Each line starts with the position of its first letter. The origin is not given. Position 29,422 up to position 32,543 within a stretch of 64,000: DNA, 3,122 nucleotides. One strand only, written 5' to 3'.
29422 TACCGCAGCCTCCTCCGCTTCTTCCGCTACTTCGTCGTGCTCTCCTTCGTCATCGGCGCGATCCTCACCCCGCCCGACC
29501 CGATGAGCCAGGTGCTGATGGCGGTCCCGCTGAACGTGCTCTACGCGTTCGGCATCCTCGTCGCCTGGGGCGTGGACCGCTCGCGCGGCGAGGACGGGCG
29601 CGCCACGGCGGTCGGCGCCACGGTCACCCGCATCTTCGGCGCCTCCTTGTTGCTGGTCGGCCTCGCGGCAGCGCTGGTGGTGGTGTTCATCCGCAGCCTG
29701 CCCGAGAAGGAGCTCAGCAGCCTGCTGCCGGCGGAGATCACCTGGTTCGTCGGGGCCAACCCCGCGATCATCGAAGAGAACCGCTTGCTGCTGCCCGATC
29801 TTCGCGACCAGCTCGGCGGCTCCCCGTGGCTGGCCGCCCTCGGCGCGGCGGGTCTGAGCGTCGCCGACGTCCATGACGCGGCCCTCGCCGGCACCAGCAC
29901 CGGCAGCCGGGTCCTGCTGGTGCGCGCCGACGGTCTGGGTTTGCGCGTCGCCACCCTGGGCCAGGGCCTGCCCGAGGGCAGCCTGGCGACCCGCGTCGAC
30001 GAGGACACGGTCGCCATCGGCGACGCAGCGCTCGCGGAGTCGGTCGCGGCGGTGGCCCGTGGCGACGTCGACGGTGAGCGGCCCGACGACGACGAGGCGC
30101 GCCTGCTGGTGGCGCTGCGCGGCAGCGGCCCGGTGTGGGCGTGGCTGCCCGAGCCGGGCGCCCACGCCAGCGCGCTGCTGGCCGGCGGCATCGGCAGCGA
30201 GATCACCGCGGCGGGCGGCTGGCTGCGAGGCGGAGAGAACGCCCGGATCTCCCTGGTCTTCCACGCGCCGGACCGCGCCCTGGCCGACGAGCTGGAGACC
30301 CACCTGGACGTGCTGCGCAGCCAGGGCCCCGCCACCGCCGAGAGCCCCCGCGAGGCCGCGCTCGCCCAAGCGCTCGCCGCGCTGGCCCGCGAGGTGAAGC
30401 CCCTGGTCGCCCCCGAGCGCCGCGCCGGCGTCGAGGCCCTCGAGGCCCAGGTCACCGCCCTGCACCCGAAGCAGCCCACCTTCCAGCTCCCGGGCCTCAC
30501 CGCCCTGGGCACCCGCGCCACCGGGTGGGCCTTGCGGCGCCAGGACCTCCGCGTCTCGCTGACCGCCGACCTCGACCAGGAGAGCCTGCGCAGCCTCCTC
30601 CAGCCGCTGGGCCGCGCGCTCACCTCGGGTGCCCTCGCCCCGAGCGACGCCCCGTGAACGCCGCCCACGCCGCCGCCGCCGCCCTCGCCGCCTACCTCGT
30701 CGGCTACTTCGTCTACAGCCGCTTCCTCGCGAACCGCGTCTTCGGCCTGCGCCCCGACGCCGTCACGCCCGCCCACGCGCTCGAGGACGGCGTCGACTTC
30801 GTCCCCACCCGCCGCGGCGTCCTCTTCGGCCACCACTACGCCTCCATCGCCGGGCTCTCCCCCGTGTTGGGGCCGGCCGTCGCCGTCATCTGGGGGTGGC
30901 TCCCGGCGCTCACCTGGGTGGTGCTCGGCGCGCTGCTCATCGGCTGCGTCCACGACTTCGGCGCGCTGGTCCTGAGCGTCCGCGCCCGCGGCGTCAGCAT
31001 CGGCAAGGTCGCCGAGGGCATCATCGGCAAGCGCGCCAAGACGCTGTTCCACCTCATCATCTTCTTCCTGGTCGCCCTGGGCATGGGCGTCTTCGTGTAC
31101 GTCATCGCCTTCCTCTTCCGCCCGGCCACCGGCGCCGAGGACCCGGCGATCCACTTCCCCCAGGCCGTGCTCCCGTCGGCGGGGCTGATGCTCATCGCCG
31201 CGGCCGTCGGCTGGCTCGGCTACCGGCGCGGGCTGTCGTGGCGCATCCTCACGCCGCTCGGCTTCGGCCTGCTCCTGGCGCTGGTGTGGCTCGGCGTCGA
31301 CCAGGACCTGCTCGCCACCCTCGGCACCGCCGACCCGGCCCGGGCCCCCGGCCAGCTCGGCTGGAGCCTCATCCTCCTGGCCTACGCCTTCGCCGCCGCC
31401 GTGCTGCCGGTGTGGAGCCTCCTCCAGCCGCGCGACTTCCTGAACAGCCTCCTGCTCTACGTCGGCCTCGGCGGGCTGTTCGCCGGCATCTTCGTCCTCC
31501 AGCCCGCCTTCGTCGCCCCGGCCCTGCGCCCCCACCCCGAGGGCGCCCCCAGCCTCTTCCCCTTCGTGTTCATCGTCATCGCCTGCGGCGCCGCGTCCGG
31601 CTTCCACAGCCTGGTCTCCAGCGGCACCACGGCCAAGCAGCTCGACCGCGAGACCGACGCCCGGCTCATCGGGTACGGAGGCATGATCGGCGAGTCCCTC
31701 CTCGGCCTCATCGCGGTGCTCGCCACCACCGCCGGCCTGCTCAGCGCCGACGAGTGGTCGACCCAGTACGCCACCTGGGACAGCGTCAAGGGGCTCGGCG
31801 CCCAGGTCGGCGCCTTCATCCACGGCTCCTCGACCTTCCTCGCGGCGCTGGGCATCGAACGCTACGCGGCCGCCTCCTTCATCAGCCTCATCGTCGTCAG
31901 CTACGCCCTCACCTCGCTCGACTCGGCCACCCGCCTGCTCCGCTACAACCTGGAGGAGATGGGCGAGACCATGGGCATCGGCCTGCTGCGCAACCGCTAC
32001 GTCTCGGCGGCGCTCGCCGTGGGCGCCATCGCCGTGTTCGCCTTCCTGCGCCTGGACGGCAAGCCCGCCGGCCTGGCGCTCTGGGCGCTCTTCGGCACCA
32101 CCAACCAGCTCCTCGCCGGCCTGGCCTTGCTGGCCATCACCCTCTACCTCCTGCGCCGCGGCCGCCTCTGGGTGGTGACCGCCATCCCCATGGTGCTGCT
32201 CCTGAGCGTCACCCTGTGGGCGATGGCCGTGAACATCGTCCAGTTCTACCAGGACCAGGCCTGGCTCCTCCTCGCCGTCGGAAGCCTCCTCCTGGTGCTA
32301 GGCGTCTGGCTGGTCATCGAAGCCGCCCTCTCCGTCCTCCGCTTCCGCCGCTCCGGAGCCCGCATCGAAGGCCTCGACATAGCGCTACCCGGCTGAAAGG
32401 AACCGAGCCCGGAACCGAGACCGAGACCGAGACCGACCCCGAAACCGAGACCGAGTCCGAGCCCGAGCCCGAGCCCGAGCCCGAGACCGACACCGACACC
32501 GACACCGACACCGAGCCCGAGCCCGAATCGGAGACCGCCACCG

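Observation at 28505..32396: tatB, tatC (with ~350-aa C-terminal extension) and cstA are chained by GTGA start/stop overlaps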

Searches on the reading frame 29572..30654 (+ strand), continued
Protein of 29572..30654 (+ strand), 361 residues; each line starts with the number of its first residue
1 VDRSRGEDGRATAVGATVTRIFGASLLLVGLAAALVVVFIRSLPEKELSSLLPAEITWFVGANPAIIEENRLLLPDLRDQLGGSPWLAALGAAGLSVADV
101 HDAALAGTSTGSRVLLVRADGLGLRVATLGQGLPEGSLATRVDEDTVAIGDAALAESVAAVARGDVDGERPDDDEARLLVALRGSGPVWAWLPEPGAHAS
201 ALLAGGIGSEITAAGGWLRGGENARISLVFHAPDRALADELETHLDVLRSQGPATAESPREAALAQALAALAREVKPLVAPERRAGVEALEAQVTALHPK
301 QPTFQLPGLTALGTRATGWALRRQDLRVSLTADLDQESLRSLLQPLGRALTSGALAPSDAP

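Call 51: find_encoding_contigs(protein=P0008, flank=5000, max_places=3)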
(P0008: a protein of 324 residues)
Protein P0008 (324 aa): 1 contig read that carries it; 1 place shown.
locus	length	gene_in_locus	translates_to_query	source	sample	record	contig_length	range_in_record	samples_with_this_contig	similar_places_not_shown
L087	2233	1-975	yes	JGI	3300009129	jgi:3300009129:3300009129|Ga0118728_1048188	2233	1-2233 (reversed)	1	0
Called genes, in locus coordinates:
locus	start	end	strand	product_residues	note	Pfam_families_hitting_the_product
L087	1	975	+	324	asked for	?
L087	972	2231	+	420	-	?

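Call 70: search_solved_structures(query=P0001, max_evalue=0.001, show_alignments=3)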
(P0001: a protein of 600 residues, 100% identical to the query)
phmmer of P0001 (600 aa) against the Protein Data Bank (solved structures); distinct sequences matched with E-value up to 0.001: 7.
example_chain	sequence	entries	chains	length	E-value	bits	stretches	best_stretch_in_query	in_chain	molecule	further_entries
9e02_E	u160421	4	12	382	4.7e-35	124.3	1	67-244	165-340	Sec-independent protein translocase protein TatC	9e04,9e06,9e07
9dzz_A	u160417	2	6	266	7.3e-34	120.4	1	11-251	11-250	Sec-independent protein translocase protein TatC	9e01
9r91_A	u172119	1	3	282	1.2e-33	119.7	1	11-251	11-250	Sec-independent protein translocase protein TatC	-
4htt_A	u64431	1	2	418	4.5e-33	117.8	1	7-252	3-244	Sec-independent protein translocase protein TatC, Lysozyme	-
4b4a_A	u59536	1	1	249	5.3e-33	117.5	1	8-246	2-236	SEC-INDEPENDENT PROTEIN TRANSLOCASE PROTEIN TATC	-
9e03_A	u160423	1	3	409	7.2e-33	117.1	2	7-140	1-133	Sec-independent protein translocase protein TatC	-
4hts_A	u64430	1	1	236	1.2e-31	113.1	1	7-236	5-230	Sec-independent protein translocase protein TatC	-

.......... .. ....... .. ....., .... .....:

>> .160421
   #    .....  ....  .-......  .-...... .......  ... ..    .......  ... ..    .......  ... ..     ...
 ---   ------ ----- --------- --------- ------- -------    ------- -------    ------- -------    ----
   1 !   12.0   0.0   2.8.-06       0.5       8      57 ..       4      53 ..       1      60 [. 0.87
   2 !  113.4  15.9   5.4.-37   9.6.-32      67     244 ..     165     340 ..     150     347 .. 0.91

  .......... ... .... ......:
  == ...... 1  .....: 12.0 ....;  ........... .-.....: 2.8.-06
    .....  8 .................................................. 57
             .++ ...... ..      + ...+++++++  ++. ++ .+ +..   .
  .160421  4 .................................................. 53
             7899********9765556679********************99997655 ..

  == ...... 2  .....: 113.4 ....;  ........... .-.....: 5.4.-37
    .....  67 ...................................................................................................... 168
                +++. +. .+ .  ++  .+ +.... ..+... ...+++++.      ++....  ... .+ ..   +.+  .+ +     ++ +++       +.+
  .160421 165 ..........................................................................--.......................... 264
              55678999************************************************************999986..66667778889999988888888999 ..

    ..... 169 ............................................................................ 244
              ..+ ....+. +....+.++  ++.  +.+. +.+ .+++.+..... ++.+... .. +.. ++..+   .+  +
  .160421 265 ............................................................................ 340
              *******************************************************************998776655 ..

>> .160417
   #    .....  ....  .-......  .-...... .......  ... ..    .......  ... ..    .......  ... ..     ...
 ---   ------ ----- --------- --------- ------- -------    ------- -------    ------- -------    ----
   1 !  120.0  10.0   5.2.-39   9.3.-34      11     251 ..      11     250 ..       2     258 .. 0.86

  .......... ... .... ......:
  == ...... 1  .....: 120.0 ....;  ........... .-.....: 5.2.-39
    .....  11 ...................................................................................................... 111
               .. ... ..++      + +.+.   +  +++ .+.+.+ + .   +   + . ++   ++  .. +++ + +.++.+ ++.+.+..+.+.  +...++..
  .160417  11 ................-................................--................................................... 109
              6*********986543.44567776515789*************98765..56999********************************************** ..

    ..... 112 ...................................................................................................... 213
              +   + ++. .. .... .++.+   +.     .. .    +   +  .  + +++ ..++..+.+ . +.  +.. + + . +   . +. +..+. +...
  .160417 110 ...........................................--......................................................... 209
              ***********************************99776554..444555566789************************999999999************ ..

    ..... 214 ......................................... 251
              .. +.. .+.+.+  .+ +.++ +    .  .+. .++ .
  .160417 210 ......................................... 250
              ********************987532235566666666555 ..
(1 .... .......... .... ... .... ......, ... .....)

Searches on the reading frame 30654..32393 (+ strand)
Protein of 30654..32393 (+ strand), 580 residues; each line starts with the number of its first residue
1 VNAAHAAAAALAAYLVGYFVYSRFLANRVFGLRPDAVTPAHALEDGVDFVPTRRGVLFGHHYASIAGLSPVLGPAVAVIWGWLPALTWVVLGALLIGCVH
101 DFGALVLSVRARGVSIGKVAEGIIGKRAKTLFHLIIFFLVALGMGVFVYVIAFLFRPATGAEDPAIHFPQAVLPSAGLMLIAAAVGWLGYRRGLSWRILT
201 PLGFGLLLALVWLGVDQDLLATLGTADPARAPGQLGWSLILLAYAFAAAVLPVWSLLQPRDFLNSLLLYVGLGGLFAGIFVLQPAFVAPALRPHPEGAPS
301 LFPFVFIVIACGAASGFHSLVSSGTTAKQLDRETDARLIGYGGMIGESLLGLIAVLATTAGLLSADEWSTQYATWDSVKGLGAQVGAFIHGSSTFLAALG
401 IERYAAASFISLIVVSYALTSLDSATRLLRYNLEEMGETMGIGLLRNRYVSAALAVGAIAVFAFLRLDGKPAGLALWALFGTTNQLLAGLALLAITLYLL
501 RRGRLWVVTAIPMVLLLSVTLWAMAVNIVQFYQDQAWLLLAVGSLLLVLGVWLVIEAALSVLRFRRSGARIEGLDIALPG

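Call 6: search_protein_families(library=pfam, proteins=[window:30654-32393:+], max_evalue=0.01)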
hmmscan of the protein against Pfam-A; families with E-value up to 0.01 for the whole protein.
window:30654-32393:+ (580 aa): 1 family
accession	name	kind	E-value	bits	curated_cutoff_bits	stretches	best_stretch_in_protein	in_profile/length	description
PF02554.20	CstA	-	2.6e-124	416.4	27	2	3-359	2-352/560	Carbon starvation protein CstA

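Call 7: search_protein_families(library=ncbifam, proteins=[window:30654-32393:+], max_evalue=0.01)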
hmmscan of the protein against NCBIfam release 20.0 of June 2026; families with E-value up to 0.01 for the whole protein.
window:30654-32393:+ (580 aa): 1 family
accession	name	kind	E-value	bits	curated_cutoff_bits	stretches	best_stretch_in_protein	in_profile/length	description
NF011590.0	PRK15015.1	equivalog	2.3e-65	221.4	1188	2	2-358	33-382/701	pyruvate/proton symporter CstA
